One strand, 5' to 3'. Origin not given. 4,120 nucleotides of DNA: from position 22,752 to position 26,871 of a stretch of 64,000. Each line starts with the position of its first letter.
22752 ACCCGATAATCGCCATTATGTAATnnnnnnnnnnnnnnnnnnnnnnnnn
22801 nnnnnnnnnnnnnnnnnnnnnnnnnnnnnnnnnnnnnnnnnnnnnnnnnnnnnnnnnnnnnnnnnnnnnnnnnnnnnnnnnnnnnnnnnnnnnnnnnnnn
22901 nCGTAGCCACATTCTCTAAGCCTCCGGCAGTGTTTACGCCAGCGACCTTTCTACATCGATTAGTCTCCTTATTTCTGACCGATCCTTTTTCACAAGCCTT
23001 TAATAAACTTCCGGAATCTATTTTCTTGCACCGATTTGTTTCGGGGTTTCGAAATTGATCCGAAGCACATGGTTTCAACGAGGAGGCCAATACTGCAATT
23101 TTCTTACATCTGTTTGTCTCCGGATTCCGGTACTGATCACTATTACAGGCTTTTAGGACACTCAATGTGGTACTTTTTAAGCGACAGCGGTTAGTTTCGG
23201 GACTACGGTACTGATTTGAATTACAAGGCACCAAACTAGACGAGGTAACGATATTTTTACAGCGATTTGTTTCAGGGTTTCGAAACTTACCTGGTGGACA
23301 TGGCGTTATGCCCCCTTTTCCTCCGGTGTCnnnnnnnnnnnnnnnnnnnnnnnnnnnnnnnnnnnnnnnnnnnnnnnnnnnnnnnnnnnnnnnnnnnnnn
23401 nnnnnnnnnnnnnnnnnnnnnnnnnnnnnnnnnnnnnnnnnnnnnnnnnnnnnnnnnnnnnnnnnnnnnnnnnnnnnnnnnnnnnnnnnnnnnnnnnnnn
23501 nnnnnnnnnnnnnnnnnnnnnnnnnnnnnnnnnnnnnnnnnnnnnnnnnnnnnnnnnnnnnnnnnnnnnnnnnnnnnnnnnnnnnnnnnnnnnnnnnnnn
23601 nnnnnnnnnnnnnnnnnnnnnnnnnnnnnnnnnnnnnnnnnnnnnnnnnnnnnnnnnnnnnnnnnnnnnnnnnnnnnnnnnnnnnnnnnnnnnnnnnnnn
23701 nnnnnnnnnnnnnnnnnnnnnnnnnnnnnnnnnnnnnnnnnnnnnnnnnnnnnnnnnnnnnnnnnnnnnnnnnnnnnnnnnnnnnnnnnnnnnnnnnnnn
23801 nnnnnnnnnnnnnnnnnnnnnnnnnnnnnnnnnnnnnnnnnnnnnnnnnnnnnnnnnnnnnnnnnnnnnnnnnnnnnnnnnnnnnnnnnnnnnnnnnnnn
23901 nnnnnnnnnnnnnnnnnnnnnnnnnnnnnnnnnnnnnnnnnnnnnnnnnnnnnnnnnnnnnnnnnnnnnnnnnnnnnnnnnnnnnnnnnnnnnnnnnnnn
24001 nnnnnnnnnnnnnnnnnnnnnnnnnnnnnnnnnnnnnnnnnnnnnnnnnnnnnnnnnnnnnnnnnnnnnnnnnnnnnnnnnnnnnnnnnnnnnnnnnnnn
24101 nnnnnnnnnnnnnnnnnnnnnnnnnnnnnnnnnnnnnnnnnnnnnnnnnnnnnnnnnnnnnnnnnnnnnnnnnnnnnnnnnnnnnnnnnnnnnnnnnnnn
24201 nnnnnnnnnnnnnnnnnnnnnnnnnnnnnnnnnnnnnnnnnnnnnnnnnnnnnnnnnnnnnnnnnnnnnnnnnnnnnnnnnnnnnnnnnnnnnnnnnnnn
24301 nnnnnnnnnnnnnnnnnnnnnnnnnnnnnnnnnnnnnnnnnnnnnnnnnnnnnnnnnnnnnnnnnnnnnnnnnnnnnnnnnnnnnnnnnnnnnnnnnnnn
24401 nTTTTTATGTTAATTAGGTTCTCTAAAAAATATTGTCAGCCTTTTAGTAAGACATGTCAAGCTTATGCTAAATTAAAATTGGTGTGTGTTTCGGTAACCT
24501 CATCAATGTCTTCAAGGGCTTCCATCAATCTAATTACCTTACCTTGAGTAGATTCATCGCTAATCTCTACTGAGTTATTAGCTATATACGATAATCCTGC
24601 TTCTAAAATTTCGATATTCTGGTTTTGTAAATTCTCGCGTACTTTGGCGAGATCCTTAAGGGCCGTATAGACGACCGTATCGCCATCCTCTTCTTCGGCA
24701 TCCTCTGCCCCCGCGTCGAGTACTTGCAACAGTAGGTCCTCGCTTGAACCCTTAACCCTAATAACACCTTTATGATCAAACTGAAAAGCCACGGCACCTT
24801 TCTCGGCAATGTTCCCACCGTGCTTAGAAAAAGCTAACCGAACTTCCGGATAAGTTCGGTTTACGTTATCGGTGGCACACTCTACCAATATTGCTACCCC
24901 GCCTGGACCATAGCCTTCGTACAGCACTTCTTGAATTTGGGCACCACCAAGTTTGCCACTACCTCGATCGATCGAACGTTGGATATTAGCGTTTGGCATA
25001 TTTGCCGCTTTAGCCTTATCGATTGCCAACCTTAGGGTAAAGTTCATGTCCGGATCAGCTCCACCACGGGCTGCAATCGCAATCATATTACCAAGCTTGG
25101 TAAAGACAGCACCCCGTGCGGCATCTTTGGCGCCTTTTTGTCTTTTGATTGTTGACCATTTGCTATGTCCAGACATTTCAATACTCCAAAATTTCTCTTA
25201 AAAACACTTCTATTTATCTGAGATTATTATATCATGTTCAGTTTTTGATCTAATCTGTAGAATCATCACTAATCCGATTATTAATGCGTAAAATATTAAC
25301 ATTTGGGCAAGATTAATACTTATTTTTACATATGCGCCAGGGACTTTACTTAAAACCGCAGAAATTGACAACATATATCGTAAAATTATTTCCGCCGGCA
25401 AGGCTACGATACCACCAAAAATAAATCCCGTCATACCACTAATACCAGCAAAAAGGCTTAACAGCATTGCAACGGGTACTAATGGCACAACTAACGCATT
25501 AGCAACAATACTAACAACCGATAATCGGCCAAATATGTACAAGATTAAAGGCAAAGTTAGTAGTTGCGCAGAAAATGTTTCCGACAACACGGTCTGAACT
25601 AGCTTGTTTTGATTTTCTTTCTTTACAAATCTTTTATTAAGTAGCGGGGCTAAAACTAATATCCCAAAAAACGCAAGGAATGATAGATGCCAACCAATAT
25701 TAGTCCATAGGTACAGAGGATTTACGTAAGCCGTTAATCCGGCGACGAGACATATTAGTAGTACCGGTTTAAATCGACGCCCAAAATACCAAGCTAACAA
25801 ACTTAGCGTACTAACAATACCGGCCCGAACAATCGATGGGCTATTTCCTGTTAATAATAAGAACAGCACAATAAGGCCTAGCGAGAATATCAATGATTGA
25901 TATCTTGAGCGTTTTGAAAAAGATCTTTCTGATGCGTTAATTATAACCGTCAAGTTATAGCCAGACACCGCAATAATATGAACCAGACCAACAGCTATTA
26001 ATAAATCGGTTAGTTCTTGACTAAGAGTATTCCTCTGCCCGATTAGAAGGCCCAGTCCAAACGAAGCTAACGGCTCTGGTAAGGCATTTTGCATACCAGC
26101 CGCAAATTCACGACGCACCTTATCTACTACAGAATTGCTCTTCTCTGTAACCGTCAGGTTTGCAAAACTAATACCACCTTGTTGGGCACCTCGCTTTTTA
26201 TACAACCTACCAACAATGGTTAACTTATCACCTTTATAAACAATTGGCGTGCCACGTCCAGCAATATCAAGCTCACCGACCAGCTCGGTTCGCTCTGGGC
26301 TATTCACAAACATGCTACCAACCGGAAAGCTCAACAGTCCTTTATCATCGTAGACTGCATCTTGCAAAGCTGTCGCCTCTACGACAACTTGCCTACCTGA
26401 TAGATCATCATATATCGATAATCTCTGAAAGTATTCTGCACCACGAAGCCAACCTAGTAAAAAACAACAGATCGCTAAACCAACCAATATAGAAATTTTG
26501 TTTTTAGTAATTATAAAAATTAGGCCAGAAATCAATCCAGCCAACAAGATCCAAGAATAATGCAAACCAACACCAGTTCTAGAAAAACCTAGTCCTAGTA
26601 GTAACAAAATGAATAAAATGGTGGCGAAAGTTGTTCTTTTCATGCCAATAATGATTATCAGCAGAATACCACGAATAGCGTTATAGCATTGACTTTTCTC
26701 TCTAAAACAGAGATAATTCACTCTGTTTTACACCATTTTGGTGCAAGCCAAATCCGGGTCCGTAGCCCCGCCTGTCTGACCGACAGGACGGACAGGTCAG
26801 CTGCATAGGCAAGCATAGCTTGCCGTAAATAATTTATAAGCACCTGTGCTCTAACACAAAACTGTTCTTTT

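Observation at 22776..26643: LTD-domain surface protein with five CxxxQ[FY]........[KR] repeats sits in a string with yebC and comEC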

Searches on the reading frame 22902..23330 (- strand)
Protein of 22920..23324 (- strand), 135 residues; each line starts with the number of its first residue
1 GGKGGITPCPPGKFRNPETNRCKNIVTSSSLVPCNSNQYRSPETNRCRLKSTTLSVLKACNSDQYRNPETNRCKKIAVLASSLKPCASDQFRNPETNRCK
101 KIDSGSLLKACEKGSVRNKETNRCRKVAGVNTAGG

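Call 8: search_protein_families(library=pfam, proteins=[window:22920-23324:-], max_evalue=10)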
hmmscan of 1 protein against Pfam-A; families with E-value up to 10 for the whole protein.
seq(135 aa): 5 families
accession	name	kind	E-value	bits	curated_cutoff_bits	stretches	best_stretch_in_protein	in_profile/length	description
PF12924.12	APP_Cu_bd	-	0.015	16.4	26.4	0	80-92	37-49/57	Copper-binding of amyloid precursor, CuBD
PF25314.1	TNFR_nem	-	0.026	15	27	2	9-24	18-33/34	TNF receptor-like domain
PF01607.29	CBM_14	-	0.11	13.1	22.1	1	6-23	28-45/53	Chitin binding Peritrophin-A domain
PF13916.11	Phostensin_N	-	0.15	12.9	23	1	55-101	24-70/86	PP1-regulatory protein, Phostensin N-terminal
PF11092.13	Alveol-reg_P311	-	0.39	11.3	25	0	69-96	34-61/67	Neuronal protein 3.1 (p311)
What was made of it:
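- On TNF-receptor-like cysteine-rich domain (Pfam PF25314 TNFR_nem; ECOD TNF receptor-like): The window repeat region scores 15.0 bits against a cutoff of 27 (call 8).
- Closest known: TNF-receptor-like, EGF and furin-like cysteine-rich repeats. Different: The invariant R-N-P-x-T-N-R signature does not reach Pfam's cutoff for any family (call 8).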

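Call 43: search_solved_structures(query=window:22932-23324:-, max_evalue=10, show_alignments=3)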
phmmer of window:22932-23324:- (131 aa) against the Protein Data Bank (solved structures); distinct sequences matched with E-value up to 10: 0.

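Call 48: search_protein_representatives(protein=window:22932-23324:-)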
Query: 131 residues. Proteins with E-value up to 0.001 (for the whole library): 1194; up to 1e-10: 908; up to 1e-30: 87. The best 150 are listed.
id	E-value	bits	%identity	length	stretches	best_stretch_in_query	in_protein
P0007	5.1e-51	188.4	71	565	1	1-131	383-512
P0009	3.7e-50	185.6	69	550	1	1-131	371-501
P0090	3.7e-49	182.4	53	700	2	4-129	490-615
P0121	4.5e-49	182.2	50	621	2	8-128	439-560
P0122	5.8e-49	181.8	51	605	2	6-110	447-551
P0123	1.7e-48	180.3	51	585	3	7-128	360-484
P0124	2.3e-48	179.9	54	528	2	4-104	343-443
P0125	5.9e-48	178.5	51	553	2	28-127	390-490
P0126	2.4e-46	173.3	50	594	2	4-127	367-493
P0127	3.3e-46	172.9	60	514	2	6-104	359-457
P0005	4.8e-46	172.4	65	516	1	1-131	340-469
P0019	2.6e-45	170.0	63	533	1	3-130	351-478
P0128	5.0e-45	169.1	58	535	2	8-102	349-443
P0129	1.3e-42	161.3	57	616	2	7-105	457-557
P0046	7.3e-42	158.8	65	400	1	4-130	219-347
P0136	1.1e-38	148.6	52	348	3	33-127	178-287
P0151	4.1e-35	137.0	49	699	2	8-103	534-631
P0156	1.9e-34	134.9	53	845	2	28-130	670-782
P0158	3.0e-34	134.2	54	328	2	51-128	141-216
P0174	1.4e-32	128.8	58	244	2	1-104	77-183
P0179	3.4e-32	127.6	39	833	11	7-73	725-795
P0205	4.1e-30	120.9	55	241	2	24-129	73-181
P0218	4.2e-29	117.6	60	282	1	6-104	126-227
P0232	1.8e-28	115.6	48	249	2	8-105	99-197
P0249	7.0e-28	113.6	52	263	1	7-129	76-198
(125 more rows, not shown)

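Call 49: search_protein_families(library=pfam, proteins=[P0179, P0156, P0174, P0205, P0249, P0232, P0151, P0136, P0158, P0218], max_evalue=0.01)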
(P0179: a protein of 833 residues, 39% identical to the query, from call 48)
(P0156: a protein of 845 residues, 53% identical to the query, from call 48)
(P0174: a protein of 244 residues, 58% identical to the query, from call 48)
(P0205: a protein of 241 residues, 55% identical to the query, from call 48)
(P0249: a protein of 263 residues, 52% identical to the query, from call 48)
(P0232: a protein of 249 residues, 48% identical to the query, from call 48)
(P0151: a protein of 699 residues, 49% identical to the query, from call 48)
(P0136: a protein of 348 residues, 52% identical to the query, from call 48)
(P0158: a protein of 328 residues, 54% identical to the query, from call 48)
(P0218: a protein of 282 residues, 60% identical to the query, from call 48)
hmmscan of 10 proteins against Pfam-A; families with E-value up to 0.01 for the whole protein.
P0179 (833 aa): 6 families
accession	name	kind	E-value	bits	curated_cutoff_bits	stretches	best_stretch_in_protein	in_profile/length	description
PF09717.15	CPW_WPC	-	4.1e-14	53.6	23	0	147-166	4-23/59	Plasmodium falciparum domain of unknown function (CPW_WPC)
PF25314.1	TNFR_nem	-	5.4e-13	49.1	27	0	797-813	17-33/34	TNF receptor-like domain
PF20275.3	CTD10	-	4.2e-06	27.8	28.1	0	589-610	109-130/134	C-terminal domain 10 of the ABC-three component (ABC-3C) systems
PF04491.17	Pox_T4_N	-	4.2e-05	23.8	25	0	433-446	24-37/46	Poxvirus T4 protein, N terminus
PF08660.17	Alg14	-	0.00019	21.9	27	0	353-382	85-110/171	Oligosaccharide biosynthesis protein Alg14 like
PF01826.23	TIL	-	0.0093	16.5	24.5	0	610-625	37-52/55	Trypsin Inhibitor like cysteine rich domain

P0156 (845 aa): 1 family
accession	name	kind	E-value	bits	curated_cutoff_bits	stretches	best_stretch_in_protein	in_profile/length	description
PF00932.25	LTD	-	1.9e-31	109.1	34.3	3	436-500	8-70/109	Lamin Tail Domain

P0174 (244 aa): 1 family
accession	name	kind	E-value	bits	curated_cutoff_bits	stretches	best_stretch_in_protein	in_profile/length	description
PF25314.1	TNFR_nem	-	0.00074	19.9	27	0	111-126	18-33/34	TNF receptor-like domain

P0205 (241 aa): 1 family
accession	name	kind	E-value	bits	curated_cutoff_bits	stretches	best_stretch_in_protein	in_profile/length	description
PF25314.1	TNFR_nem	-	0.0005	20.4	27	0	163-179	18-34/34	TNF receptor-like domain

P0249 (263 aa): 1 family
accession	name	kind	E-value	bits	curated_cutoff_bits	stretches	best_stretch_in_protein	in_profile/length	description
PF25314.1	TNFR_nem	-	0.00033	21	27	0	104-120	18-34/34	TNF receptor-like domain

P0232 (249 aa): 4 families
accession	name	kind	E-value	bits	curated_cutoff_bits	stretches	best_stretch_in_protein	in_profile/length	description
PF24633.1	DUF7630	-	4.5e-05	23.9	27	0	110-140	13-44/45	Domain of unknown function (DUF7630)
PF18694.6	TDP-43_N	-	0.001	19.4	27.1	0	124-151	33-61/74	TAR DNA-binding protein 43, N-terminal domain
PF25314.1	TNFR_nem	-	0.0031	17.9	27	0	178-193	18-33/34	TNF receptor-like domain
PF17780.6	OCRE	-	0.0037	17.7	24.7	0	126-136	10-20/52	OCRE domain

P0151 (699 aa): 1 family
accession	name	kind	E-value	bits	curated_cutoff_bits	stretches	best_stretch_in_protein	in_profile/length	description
PF00932.25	LTD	-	3.1e-13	50.5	34.3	2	29-145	3-108/109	Lamin Tail Domain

P0136 (348 aa): 3 families
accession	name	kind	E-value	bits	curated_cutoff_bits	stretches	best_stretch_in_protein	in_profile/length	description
PF01170.24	UPF0020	-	3.9e-08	33.7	22.3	1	43-97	100-156/197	RMKL-like, methyltransferase domain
PF15913.10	Furin-like_2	-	2.4e-06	28.1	28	0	263-300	31-70/102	Furin-like repeat, cysteine-rich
PF25314.1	TNFR_nem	-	4.8e-05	23.7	27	0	233-248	18-33/34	TNF receptor-like domain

P0158 (328 aa): 2 families
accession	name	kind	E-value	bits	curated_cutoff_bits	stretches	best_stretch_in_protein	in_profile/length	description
PF00932.25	LTD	-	4.8e-05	24.1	34.3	1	16-72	17-68/109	Lamin Tail Domain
PF25314.1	TNFR_nem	-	0.0018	18.7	27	0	199-215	18-34/34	TNF receptor-like domain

P0218 (282 aa): 1 family
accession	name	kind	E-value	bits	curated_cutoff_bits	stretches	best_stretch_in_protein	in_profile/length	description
PF00932.25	LTD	-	2.9e-05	24.9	34.3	1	9-59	22-71/109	Lamin Tail Domain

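Call 54: search_solved_structures(query=A3, max_evalue=10, show_alignments=3)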
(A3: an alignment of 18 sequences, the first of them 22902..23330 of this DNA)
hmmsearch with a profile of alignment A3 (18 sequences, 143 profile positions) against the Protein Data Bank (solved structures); distinct sequences matched with E-value up to 10: 1.
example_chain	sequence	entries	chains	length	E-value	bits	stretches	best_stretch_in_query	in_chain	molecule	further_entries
7ane_af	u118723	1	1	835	1.4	11.8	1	54-106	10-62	Excreted/secreted protein 15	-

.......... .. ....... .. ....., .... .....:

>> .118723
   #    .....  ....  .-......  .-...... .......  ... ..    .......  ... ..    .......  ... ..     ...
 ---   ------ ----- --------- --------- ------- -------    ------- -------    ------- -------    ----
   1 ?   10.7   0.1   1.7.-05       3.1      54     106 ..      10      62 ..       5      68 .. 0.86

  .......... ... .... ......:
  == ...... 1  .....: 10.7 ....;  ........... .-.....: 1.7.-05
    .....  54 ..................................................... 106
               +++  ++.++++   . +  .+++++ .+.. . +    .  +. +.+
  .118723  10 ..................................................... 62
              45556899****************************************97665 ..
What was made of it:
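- Tried and rejected: phmmer and profile searches of the repeat against PDB sequences found nothing meaningful (calls 43, 54).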

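Call 57: predict_structure(alignment_id=A3)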
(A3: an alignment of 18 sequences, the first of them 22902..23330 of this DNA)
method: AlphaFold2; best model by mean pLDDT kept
length: 143 residues; sequences in the alignment: 18
mean_pLDDT: 71.3   pTM: 0.26
mean pLDDT of the five models: 71.3, 69.3, 67.4, 65.3, 64.6
residues with pLDDT >= 90: 0; 70-90: 96; 50-70: 26; < 50: 21
segments of 3 or more residues with pLDDT < 50: 1-7, 135-143
pLDDT, mean of each block of 10 residues (from residue 1): 50 80 77 80 81 63 84 75 70 82 68 79 75 45 40
secondary structure, 60 per line:
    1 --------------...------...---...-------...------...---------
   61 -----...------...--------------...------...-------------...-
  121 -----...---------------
elements in order: E15-17 E24-26 E40-42 E49-51 E66-68 E75-77 E92-94 E101-103 E117-119 E126-128

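Call 59: fold_search(model_id=the predicted structure, library=pdb)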
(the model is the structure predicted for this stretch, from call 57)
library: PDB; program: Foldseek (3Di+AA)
matches with E <= 10: 127; with E <= 0.001: 0
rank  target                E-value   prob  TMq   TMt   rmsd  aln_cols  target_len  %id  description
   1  8jxc_A                6.8e-03  0.72  0.20  0.05  13.0       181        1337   13  rat megalin wingB (released 2024-06-19)
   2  8jxh_B                2.4e-02  0.51  0.20  0.05  12.5       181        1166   13  rat megalin RAP complex wingA (released 2024-06-19)
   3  8em7_A                3.2e-02  0.66  0.25  0.02  14.6       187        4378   14  Cryo-EM structure of LRP2 at pH 5.2 (released 2023-02-08)
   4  10ft_B                3.2e-02  0.35  0.17  0.12  18.4       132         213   11  Cryo-EM structure of receptor tyrosine kinase ROS1 in complex with NELL2 (released 2026-02-25)
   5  8jxd_B                3.9e-02  0.35  0.14  0.13  17.5       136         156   12  Cryo-EM structure of rat megalin leg (released 2024-06-19)
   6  9cwm_B                4.1e-02  0.60  0.25  0.02  16.4       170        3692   10  Cryo-EM structure of human Low-density lipoprotein receptor-related protein 2 (released 2025-08-06)
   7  8jxb_B                4.4e-02  0.41  0.20  0.05  12.9       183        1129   13  Cryo-EM structure of rat megalin wingAc (released 2024-06-19)
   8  3s6z_C                1.4e-01  0.10  0.15  0.09  27.7       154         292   14  Structure of reovirus attachment protein sigma1 in complex with alpha-2,8-disialyllactose (released 2011-11-23)
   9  3s6x_C                1.6e-01  0.11  0.15  0.09  28.7       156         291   14  Structure of reovirus attachment protein sigma1 in complex with alpha-2,3-sialyllactose (released 2011-11-23)
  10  8em4_A                1.8e-01  0.14  0.17  0.01  20.6       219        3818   13  Cryo-EM structure of LRP2 at pH 7.5 (released 2023-02-08)
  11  1d0g_R                1.9e-01  0.12  0.13  0.17  15.9       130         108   19  CRYSTAL STRUCTURE OF DEATH RECEPTOR 5 (DR5) BOUND TO APO2L/TRAIL (released 1999-10-22)
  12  9qaw_A                2.3e-01  0.25  0.23  0.02  15.0       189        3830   12  CryoEM structure of the human LRP2 receptor ectodomain in complex with LRPAP1 (released 2026-03-11)
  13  8jut_A                2.3e-01  0.21  0.20  0.01  13.4       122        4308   14  rat megalin RAP complex (released 2024-06-19)
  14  7qbe_D                2.5e-01  0.33  0.17  0.26  11.6        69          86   20  TC:CD320 in complex with nanobody TC-Nb11 (released 2022-03-16)
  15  9i3v_B                2.7e-01  0.18  0.22  0.01  29.9       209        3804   12  Cryo-EM structure of the human LRP2 ectodomain (released 2026-02-04)
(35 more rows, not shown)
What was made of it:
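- On TNF-receptor-like cysteine-rich domain (Pfam PF25314 TNFR_nem; ECOD TNF receptor-like): DR5 scores E 0.19 and TNFR2 E 1.3-2.4 (call 59).
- Closest known: TNF-receptor-like, EGF and furin-like cysteine-rich repeats. Same: Foldseek gives weak hits to LRP2, DR5, TNFR2 and RSPO2 (call 59).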

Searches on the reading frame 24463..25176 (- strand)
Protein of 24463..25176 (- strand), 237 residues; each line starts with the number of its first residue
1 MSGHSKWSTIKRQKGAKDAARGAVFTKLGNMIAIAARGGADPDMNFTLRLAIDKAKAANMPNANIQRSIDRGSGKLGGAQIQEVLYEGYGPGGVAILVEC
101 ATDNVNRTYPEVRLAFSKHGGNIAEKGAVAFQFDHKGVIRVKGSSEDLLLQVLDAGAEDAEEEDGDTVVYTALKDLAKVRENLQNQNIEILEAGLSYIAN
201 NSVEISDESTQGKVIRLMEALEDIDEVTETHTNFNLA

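Call 3: search_protein_families(library=pfam, proteins=[window:24463-25176:-], max_evalue=0.01)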
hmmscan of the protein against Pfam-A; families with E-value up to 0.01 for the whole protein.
window:24463-25176:- (237 aa): 2 families
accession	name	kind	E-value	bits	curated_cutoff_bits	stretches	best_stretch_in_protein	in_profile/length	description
PF01709.26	Transcrip_reg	-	2.6e-52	177.2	27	1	82-234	2-160/160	TACO1/YebC second and third domain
PF20772.2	TACO1_YebC_N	-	5.1e-30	104.2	36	1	5-75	1-73/73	TACO1/YebC protein N-terminal domain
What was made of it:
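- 24463..25176 (-): yebC/TACO1-family gene between comEC and the LTD gene. Pfam at 2.6e-52 (call 3).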

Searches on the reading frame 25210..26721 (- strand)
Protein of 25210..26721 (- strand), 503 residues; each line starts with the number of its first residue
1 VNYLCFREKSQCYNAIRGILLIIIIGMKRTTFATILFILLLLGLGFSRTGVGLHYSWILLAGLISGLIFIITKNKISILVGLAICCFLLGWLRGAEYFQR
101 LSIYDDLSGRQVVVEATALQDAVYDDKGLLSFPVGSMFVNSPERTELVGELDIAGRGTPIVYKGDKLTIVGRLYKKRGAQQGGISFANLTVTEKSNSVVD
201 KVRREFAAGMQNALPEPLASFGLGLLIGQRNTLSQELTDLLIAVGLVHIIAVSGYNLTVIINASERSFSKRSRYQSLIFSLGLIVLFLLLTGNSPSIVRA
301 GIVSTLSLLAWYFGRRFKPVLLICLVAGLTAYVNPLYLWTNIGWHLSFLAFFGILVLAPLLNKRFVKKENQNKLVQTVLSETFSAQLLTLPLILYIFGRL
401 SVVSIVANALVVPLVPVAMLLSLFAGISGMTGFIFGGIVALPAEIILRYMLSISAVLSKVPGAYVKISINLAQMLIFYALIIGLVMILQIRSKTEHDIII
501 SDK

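Call 3: search_protein_families(library=pfam, proteins=[window:25210-26721:-], max_evalue=0.01)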
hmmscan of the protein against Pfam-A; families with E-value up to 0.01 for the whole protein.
window:25210-26721:- (503 aa): 2 families
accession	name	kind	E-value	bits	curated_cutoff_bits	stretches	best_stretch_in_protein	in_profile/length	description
PF03772.21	Competence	-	1.4e-42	146.4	23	1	225-488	1-267/270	Competence protein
PF13567.11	DUF4131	-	2.6e-05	24.4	31.6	1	56-180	7-137/165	Domain of unknown function (DUF4131)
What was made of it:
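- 25210..26721 (-): comEC (OB-fold/DUF4131 plus Competence domain, no metallo-beta-lactamase domain); probable true start at 26643. Pfam Competence at 1.4e-42 and DUF4131 (call 3).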

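Call 4: search_protein_families(library=ncbifam, proteins=[window:25210-26721:-], max_evalue=0.01)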
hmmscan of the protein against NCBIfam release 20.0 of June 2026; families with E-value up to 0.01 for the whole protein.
window:25210-26721:- (503 aa): 4 families
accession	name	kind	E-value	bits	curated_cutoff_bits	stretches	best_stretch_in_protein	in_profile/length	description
TIGR00360.1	ComEC_N-term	subfamily_domain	3.7e-25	89.2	36.5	1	246-419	1-168/171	ComEC/Rec2-related protein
TIGR00361.1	ComEC_Rec2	equivalog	4e-22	78.1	190.05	1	199-481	109-379/663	DNA internalization-related competence protein ComEC/Rec2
NF045979.1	ComEC_MAG0480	equivalog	7.1e-13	48.1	150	1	220-486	197-447/461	MAG0480 family ComEC-like protein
NF008580.0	PRK11539.1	equivalog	8.6e-09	34.3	969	1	218-451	199-440/758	ComEC family protein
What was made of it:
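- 25210..26721 (-): TIGR00360 (call 4).
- Checked: yebC (24463-25176) and comEC (25210-26721, probable start 26643) are confirmed by Pfam/NCBIfam (calls 3, 4).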
